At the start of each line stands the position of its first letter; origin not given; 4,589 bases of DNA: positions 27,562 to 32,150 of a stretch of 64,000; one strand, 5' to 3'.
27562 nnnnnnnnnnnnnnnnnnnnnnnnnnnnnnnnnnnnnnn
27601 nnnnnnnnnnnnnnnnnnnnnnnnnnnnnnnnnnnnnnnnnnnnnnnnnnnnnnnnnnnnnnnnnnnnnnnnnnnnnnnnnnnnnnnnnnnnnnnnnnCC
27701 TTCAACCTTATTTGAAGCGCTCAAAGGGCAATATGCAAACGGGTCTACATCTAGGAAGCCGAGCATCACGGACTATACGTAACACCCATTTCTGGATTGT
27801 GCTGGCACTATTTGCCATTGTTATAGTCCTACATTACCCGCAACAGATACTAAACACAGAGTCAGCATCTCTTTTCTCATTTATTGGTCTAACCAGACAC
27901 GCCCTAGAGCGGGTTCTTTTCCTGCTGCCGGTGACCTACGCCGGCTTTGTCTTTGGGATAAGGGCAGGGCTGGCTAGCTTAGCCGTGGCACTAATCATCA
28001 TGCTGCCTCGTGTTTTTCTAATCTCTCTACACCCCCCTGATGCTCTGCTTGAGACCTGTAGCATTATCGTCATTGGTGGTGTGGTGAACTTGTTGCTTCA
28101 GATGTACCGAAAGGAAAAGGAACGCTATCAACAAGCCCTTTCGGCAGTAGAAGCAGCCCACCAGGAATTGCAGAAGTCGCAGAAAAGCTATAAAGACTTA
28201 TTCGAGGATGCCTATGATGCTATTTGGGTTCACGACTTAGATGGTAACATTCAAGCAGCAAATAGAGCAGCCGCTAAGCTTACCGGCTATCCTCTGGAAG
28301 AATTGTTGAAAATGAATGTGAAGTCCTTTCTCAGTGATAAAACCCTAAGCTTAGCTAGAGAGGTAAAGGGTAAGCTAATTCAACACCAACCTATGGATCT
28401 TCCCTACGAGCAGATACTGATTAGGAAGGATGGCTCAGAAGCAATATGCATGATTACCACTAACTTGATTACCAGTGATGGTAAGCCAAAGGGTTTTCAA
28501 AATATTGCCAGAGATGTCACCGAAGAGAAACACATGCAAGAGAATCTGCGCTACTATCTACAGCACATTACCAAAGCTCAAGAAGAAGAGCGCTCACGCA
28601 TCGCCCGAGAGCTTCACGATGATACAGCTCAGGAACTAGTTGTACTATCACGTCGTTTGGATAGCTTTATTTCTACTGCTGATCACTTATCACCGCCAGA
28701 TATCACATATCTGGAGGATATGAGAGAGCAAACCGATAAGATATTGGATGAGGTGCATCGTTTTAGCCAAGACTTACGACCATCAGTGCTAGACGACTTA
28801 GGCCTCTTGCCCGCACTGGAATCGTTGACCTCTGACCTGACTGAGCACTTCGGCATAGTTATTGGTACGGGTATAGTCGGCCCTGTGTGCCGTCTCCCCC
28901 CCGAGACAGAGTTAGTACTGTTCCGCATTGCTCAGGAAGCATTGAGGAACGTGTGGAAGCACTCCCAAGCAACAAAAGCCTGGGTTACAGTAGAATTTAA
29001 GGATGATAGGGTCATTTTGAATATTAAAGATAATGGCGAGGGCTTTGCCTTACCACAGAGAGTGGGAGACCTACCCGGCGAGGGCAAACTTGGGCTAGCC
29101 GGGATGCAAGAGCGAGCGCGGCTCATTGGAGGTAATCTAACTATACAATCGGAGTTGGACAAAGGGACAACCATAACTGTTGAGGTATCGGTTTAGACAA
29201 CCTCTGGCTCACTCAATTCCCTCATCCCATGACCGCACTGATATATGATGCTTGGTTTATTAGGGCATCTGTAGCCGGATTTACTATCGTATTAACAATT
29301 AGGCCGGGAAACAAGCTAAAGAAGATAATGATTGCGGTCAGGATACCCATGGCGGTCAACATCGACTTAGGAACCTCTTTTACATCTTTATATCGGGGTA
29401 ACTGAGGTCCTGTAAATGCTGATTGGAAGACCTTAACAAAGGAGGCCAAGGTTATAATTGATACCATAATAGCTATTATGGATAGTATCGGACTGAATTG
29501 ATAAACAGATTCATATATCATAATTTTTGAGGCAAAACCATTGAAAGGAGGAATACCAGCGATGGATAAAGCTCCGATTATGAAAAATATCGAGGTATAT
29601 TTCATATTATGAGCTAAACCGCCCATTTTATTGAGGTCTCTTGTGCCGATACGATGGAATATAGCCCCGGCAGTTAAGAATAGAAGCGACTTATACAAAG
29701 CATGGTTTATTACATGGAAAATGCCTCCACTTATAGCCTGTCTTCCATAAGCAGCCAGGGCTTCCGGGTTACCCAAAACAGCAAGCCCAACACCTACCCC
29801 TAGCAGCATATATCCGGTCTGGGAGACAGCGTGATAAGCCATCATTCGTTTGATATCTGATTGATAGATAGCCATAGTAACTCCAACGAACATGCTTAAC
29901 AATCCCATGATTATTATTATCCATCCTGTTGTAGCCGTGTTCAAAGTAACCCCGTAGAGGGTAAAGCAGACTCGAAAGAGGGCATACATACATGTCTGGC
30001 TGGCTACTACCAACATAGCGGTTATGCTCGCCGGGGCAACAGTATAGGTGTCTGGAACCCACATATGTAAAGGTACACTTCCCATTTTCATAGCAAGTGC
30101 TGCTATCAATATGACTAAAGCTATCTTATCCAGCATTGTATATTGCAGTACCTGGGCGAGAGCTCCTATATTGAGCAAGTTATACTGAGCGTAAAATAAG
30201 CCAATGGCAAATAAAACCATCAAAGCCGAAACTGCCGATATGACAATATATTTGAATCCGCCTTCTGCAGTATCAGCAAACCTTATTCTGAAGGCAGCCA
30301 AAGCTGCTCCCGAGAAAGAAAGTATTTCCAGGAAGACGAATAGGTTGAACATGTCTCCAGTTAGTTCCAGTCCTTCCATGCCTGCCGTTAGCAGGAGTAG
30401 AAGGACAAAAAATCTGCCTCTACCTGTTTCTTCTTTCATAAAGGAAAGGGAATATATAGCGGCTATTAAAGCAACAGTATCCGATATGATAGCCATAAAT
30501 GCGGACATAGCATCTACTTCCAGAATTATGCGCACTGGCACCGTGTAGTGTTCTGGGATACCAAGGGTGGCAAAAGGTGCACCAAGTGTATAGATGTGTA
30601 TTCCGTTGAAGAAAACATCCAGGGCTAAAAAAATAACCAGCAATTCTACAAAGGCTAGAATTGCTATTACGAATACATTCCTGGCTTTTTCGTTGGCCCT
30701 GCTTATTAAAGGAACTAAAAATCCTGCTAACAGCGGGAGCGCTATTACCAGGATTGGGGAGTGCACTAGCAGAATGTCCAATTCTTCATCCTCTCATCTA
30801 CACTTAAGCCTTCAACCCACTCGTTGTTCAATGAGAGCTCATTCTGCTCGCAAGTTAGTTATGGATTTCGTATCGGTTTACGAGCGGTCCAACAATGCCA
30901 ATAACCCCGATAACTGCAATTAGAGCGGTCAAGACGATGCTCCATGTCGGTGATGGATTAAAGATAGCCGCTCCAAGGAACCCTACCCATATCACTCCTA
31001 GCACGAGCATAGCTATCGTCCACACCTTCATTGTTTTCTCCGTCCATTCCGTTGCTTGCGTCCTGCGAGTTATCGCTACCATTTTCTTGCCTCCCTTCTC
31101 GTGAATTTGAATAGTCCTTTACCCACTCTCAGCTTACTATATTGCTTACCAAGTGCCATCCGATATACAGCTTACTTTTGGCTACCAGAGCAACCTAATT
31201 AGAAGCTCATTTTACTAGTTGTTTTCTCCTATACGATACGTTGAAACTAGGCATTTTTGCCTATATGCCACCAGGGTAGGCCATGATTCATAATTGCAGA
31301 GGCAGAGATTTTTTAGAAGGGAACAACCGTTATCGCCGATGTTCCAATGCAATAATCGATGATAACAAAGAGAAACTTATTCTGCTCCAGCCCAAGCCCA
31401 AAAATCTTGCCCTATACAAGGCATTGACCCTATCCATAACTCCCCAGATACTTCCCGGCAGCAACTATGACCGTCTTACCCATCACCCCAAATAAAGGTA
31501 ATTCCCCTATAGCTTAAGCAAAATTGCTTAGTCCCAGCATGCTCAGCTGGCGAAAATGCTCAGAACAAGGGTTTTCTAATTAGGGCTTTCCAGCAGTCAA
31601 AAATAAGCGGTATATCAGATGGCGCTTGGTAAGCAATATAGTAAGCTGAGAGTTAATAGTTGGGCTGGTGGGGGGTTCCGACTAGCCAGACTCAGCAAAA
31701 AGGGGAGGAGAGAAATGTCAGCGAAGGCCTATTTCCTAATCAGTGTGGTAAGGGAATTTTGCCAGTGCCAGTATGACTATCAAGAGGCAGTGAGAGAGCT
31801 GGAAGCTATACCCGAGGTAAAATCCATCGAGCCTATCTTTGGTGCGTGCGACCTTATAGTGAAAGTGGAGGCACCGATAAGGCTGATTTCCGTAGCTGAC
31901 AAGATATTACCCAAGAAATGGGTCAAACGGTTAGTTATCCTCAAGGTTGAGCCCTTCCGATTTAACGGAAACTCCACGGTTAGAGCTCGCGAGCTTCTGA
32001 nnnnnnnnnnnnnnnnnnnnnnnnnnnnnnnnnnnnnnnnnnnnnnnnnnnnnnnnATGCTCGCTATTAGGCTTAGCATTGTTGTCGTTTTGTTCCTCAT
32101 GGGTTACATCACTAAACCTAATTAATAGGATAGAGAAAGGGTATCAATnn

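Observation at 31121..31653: Inverted pair of a ~140-bp element forms a divergent control region linking the MrpD-like membrane genes and the Hdr-like operon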

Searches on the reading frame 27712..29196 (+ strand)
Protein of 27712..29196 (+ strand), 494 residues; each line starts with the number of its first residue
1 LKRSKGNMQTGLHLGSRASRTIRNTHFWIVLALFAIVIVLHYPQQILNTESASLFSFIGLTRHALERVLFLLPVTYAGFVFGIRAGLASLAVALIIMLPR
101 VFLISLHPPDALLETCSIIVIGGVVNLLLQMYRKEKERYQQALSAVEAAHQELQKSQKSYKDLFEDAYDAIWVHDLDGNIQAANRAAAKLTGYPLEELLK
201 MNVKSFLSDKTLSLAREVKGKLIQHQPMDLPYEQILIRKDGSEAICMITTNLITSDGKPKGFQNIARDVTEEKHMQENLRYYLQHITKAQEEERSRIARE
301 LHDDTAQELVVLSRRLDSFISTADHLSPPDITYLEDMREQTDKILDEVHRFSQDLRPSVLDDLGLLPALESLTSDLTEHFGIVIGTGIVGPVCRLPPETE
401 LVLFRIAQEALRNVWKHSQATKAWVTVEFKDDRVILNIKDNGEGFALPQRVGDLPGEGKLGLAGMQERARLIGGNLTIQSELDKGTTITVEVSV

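Call 13: search_protein_families(library=pfam, proteins=[window:27712-29196:+])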
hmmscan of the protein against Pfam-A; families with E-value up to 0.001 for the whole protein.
window:27712-29196:+ (494 aa): 6 families
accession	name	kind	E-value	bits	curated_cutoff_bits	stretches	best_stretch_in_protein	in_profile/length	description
PF02518.31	HATPase_c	-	5.5e-14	53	26.4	1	401-492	4-107/111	Histidine kinase-, DNA gyrase B-, and HSP90-like ATPase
PF07730.19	HisKA_3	-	5.6e-13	49.7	24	1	293-360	1-68/68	Histidine kinase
PF00989.32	PAS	-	1.8e-10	41.3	22.6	1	160-269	3-113/113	PAS fold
PF13426.13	PAS_9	-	2.1e-09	38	27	1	169-271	2-103/103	PAS domain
PF13188.13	PAS_8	-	1.1e-07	31.9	21.8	1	160-200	3-40/65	PAS domain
PF08448.16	PAS_4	-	2.9e-07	31.2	23.1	1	167-273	4-109/110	PAS fold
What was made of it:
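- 27033..29196 (+): Two-component system. The NarL/LuxR-type response regulator is at 27033-27698. The sensor kinase is at 27712-29196 and has about 4 predicted transmembrane segments plus PAS, HisKA_3 and HATPase domains. This regulator is the proposed factor acting on the module. Pfam (call 13).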

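Call 45: search_protein_families(library=ncbifam, proteins=[window:27712-29193:+], max_evalue=0.00001)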
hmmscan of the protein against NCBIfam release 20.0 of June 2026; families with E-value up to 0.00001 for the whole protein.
window:27712-29193:+ (494 aa): 15 families
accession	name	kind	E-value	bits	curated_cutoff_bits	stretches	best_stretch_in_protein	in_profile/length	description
NF052443.1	SensHisKinMctS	equivalog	4.2e-45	153.9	700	1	270-491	227-445/457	two-component system sensor histidine kinase MctS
NF008649.0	PRK11644.1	equivalog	3.6e-32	111.8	408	1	281-491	291-493/499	signal transduction histidine-protein kinase/phosphatase UhpB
TIGR00229.1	sensory_box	domain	2.1e-25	89.3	22.9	1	155-279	2-126/126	PAS domain S-box protein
NF007896.0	PRK10600.1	equivalog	1.5e-24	86.6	578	1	292-491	389-582/598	nitrate/nitrite two-component system sensor histidine kinase NarX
NF052531.1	Strep_LiaS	equivalog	6.4e-22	78.2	450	1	273-492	112-325/328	envelope stress sensor histidine kinase LiaS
NF047786.1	his_kin_MadS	equivalog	1.6e-21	76.9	500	1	273-492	212-433/434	MadS family sensor histidine kinase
NF047322.1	HK_morpho_MacS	equivalog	7e-20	71.5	300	1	287-492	176-366/367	MacS family sensor histidine kinase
NF008184.0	PRK10935.1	equivalog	1.4e-18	66.9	553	1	132-491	219-556/565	nitrate/nitrite two-component system sensor histidine kinase NarQ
NF047874.1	MASE3_PAS_HK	subfamily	6.6e-18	64.8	560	1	28-294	153-396/655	MASE3 domain-containing sensor histidine kinase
NF008302.0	PRK11091.1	equivalog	8.2e-11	40.8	838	1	139-494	136-505/779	aerobic respiration two-component sensor histidine kinase ArcB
NF008468.0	PRK11360.1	equivalog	3.1e-10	39.1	646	1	144-280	254-388/616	two-component system sensor histidine kinase AtoS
TIGR02938.1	nifL_nitrog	equivalog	5.7e-07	28.4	242.45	1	160-280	6-126/494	nitrogen fixation negative regulator NifL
NF052574.1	HisKinEspCMyxo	equivalog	1.1e-06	27.2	1200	0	62-279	195-408/785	serine histidine kinase EspC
NF053781.1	cdiGMPphdstlr2612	equivalog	6.1e-06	24.1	1600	1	123-274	119-269/1268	Tlr1612 family c-di-GMP phosphodiesterase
NF045595.1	HK_scytonemin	equivalog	8.1e-06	24.5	865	0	150-490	274-631/637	scytonemin biosynthesis sensor histidine kinase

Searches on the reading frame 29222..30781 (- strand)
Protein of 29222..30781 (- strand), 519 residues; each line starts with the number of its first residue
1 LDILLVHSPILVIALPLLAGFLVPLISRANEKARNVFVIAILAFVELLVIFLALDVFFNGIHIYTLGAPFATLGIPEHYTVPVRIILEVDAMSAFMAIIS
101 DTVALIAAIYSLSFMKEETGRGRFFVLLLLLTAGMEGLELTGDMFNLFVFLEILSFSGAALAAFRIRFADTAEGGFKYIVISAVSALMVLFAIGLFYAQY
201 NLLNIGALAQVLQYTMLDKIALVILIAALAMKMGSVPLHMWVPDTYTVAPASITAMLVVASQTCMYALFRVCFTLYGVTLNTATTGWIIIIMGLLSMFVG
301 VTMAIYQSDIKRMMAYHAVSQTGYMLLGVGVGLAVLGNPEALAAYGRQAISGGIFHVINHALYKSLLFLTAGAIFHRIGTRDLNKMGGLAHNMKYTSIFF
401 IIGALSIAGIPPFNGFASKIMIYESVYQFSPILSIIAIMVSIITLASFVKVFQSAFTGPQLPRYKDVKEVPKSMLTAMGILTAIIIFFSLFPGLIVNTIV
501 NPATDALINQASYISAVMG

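Call 13: search_protein_families(library=pfam, proteins=[window:29222-30781:-])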
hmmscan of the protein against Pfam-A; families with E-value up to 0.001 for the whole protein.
window:29222-30781:- (519 aa): 2 families
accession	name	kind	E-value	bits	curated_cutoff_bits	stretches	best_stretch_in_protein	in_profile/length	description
PF00361.26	Proton_antipo_M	-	7.2e-49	167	21.5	1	142-443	2-293/294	NADH:quinone oxidoreductase/Mrp antiporter, TM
PF00662.26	Proton_antipo_N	-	4.6e-08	33.3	24.5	1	83-125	9-51/51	NADH-Ubiquinone oxidoreductase (complex I), chain 5 N-terminus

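Call 45: search_protein_families(library=ncbifam, proteins=[window:29225-30781:-], max_evalue=0.00001)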
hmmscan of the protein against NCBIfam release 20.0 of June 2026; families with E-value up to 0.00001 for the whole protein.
window:29225-30781:- (519 aa): 75 families (the best 25 are shown)
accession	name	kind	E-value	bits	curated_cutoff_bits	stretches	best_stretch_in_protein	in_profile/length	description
NF006240.0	PRK08376.1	subfamily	1.2e-205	684.3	662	1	7-519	5-519/521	putative monovalent cation/H+ antiporter subunit D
NF005086.0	PRK06521.1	equivalog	1e-83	281.9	667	1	10-511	9-510/669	hydrogenase 4 subunit B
NF006419.0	PRK08668.1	equivalog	3.6e-78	263.8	617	1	14-510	9-485/613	NADH dehydrogenase subunit M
NF006241.0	PRK08377.1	equivalog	6.1e-72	243.2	645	1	9-517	5-487/494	NADH dehydrogenase subunit N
NF009306.0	PRK12663.1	equivalog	3.8e-68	230.5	542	1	10-518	7-492/498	Na+/H+ antiporter subunit D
NF004920.0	PRK06277.1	equivalog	8.8e-67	225.9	578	1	11-506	6-475/478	energy conserving hydrogenase EhbF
NF005818.0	PRK07691.1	equivalog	5.6e-65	220.2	586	1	10-518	7-494/496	Na+/H+ antiporter subunit D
NF006418.0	PRK08667.1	equivalog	8e-64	216.3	794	1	11-497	7-491/644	hydrogenase membrane subunit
NF005097.0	PRK06525.1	equivalog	7.1e-62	209.7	430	1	10-487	6-470/480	hydrogenase 4 subunit D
NF009310.0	PRK12668.1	equivalog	2e-60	205.2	564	1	85-499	62-441/584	Na(+)/H(+) antiporter subunit D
NF009308.0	PRK12665.1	equivalog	2.2e-60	204.7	585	1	11-458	11-440/531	Na+/H+ antiporter subunit D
NF009285.0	PRK12645.1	equivalog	1.2e-59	202.4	1028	1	11-511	6-512/804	Na+/H+ antiporter subunit A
TIGR01972.1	NDH_I_M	subfamily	2.2e-57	194.9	263.8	1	11-510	3-485/486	NADH-quinone oxidoreductase subunit M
TIGR00940.1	2a6301s01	subfamily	5.5e-56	190.3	920.45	1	12-510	4-507/793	monovalent cation:proton antiporter subunit A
NF006238.0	PRK08375.1-4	equivalog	9.3e-56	189.7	626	1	10-464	7-437/531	putative monovalent cation/H+ antiporter subunit D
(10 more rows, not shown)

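Call 71: find_homologous_proteins(query=window:29225-30781:-, max_evalue=1e-100)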
Query window:29225-30781:- (519 aa): 1597 proteins with E <= 1e-100 among 8000 candidates; the best 120 are listed.
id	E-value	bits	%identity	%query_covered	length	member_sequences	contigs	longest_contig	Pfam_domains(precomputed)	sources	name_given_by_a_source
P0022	0.0e+0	1015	94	100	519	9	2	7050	PF00662.27,PF00361.26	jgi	-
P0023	5.7e-258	875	79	100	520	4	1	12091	PF00662.27,PF00361.26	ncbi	-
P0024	1.2e-254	864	81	98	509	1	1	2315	PF00662.27,PF00361.26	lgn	-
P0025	2.9e-251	853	76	100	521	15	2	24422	PF00662.27,PF00361.26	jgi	-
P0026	7.0e-251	851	77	100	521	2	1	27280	PF00662.27,PF00361.26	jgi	-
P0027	2.5e-250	850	76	100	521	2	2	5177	PF00662.27,PF00361.26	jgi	jgi:multicomponent Na+:H+ antiporter subunit D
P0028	4.6e-248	842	77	100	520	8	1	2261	PF00662.27,PF00361.26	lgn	-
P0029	1.5e-247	840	75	99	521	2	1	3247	PF00662.27,PF00361.26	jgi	-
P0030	3.4e-247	839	89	85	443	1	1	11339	PF00662.27,PF00361.26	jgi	-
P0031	1.1e-246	838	89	85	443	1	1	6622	PF00662.27,PF00361.26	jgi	-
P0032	2.6e-245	833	75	100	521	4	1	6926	PF00662.27,PF00361.26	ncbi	-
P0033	5.7e-245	832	75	100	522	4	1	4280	PF00662.27,PF00361.26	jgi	jgi:multicomponent Na+:H+ antiporter subunit D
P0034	1.2e-244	831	75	99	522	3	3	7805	PF00662.27,PF00361.26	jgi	jgi:multicomponent Na+:H+ antiporter subunit D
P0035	3.3e-244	829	75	100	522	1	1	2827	PF00662.27,PF00361.26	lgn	-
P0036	7.9e-244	828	73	100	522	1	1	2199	PF00662.27,PF00361.26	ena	-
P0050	1.9e-236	804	72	100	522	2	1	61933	PF00662.27,PF00361.26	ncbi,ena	-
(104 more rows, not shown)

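Call 72: find_encoding_contigs(protein=P0023, flank=6000, max_places=1)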
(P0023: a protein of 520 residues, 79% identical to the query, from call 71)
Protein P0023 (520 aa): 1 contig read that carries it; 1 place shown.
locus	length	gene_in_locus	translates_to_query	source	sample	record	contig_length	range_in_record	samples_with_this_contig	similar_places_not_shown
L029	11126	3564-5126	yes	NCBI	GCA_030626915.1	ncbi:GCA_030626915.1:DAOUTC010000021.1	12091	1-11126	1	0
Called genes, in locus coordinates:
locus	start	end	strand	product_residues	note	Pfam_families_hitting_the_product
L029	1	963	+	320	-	?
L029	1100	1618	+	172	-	PF01899:MNHE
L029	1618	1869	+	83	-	PF04066:MrpF_PhaF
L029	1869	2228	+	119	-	PF03334:PhaG_MnhG_YufB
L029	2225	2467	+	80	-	PF13244:MbhD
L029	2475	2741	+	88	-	PF20501:MbhE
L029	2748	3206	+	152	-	PF04039:MnhB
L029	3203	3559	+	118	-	PF00420:Oxidored_q2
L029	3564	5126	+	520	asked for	PF00662:Proton_antipo_N (weak), PF00361:Proton_antipo_M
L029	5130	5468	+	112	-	-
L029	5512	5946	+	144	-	PF01058:Oxidored_q6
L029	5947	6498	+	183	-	PF00329:Complex1_30kDa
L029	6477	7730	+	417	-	PF00374:NiFeSe_Hases, PF00346:Complex1_49kDa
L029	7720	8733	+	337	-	PF00146:NADHdh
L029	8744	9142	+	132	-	PF12838:Fer4_7 (weak), PF14697:Fer4_21 (weak), PF00037:Fer4, PF12797:Fer4_2 (weak), PF12837:Fer4_6 (weak), PF13237:Fer4_10, PF12838:Fer4_7, PF13187:Fer4_9 (weak), +1 more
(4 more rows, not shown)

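Call 73: find_encoding_contigs(protein=P0026, flank=6000, max_places=1)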
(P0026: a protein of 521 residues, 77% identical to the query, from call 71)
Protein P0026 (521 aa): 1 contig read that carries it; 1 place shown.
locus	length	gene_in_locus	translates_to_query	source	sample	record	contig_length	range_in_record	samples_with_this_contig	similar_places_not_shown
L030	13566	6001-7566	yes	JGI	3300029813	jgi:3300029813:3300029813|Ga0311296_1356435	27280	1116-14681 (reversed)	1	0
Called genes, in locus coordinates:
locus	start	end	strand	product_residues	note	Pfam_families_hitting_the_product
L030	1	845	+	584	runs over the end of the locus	PF02874:ATP-synt_ab_N, PF16886:ATP-synt_ab_Xtn, PF00006:ATP-synt_ab, PF22919:ATP-synt_VA_C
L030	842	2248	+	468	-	PF02874:ATP-synt_ab_N (weak), PF00006:ATP-synt_ab, PF22919:ATP-synt_VA_C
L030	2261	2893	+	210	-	PF01813:ATP-synt_D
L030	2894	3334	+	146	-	PF01886:DUF61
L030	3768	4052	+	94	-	PF01899:MNHE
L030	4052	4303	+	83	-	PF04066:MrpF_PhaF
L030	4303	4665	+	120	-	PF03334:PhaG_MnhG_YufB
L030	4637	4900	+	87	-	PF13244:MbhD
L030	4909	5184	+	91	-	PF20501:MbhE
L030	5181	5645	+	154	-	PF04039:MnhB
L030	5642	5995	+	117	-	PF00420:Oxidored_q2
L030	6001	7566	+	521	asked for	PF00662:Proton_antipo_N (weak), PF00361:Proton_antipo_M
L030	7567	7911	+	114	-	-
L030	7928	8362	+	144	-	PF01058:Oxidored_q6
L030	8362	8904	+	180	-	PF00329:Complex1_30kDa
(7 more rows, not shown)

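Call 74: find_encoding_contigs(protein=P0050, flank=6000, max_places=1)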
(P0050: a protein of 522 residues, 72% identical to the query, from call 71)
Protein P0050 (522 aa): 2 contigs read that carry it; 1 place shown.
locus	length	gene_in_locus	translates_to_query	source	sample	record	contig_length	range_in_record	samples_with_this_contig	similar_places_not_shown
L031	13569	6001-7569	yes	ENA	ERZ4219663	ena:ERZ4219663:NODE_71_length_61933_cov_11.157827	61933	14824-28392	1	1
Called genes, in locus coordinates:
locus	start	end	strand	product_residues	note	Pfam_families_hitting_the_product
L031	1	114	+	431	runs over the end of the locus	PF01964:ThiC_Rad_SAM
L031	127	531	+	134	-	PF02675:AdoMet_dc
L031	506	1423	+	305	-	PF00491:Arginase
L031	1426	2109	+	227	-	PF02163:Peptidase_M50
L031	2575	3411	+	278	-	PF03449:GreA_GreB_N, PF01272:GreA_GreB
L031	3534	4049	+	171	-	PF01899:MNHE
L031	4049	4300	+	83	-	PF04066:MrpF_PhaF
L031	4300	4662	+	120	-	PF03334:PhaG_MnhG_YufB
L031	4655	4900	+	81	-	PF13244:MbhD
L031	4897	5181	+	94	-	PF20501:MbhE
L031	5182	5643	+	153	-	PF04039:MnhB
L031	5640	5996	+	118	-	PF00420:Oxidored_q2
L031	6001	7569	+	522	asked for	PF00662:Proton_antipo_N (weak), PF00361:Proton_antipo_M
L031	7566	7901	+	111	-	-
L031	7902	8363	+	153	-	PF01058:Oxidored_q6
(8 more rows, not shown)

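Call 77: find_encoding_contigs(protein=P0030, flank=8000, max_places=1)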
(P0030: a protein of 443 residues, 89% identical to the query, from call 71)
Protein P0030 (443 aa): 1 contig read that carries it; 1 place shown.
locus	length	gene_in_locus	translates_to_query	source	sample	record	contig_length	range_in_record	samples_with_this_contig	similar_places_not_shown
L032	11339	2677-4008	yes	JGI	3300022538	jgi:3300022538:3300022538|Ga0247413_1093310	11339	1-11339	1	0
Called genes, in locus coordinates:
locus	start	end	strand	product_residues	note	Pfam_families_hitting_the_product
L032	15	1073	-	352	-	PF07730:HisKA_3, PF02518:HATPase_c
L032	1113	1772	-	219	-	PF00072:Response_reg, PF00196:GerE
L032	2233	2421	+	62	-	-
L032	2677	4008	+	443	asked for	PF00662:Proton_antipo_N (weak), PF00361:Proton_antipo_M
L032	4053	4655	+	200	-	-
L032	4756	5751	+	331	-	PF00586:AIRS, PF02769:AIRS_C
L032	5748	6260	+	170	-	PF02367:TsaE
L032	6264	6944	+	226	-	PF00814:TsaD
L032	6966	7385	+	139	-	PF00334:NDK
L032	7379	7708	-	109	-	PF02410:RsfS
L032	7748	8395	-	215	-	-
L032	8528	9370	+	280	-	PF01261:AP_endonuc_2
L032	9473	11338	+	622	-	?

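Call 78: find_encoding_contigs(protein=P0024, flank=3000, max_places=1)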
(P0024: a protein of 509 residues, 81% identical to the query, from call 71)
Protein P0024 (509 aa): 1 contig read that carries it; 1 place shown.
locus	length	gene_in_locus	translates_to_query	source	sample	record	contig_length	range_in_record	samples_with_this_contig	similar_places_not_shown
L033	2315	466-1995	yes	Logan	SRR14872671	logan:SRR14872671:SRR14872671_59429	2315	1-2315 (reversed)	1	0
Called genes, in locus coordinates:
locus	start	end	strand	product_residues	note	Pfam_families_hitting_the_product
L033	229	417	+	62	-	-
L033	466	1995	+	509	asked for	PF00662:Proton_antipo_N, PF00361:Proton_antipo_M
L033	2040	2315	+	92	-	?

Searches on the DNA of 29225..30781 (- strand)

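Call 80: search_rna_families(source=L032, start=1780, end=2300, threshold=evalue, max_evalue=1)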
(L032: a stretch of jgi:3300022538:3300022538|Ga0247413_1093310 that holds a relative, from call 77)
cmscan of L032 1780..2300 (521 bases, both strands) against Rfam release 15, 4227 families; matches with E-value up to 1: 0.
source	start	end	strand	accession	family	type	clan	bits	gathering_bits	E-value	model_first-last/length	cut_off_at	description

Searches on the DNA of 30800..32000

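Call 6: search_rna_families(source=window, start=30800, end=32000, threshold=evalue, max_evalue=10, show_alignments=3)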
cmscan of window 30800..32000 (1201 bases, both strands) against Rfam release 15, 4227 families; matches with E-value up to 10: 1.
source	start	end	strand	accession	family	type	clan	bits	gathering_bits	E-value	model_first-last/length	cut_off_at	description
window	30906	30928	+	RF01308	sR58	Gene; snRNA; snoRNA; CD-box;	-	13.5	55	7.7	1-55/55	no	Small nucleolar RNA sR58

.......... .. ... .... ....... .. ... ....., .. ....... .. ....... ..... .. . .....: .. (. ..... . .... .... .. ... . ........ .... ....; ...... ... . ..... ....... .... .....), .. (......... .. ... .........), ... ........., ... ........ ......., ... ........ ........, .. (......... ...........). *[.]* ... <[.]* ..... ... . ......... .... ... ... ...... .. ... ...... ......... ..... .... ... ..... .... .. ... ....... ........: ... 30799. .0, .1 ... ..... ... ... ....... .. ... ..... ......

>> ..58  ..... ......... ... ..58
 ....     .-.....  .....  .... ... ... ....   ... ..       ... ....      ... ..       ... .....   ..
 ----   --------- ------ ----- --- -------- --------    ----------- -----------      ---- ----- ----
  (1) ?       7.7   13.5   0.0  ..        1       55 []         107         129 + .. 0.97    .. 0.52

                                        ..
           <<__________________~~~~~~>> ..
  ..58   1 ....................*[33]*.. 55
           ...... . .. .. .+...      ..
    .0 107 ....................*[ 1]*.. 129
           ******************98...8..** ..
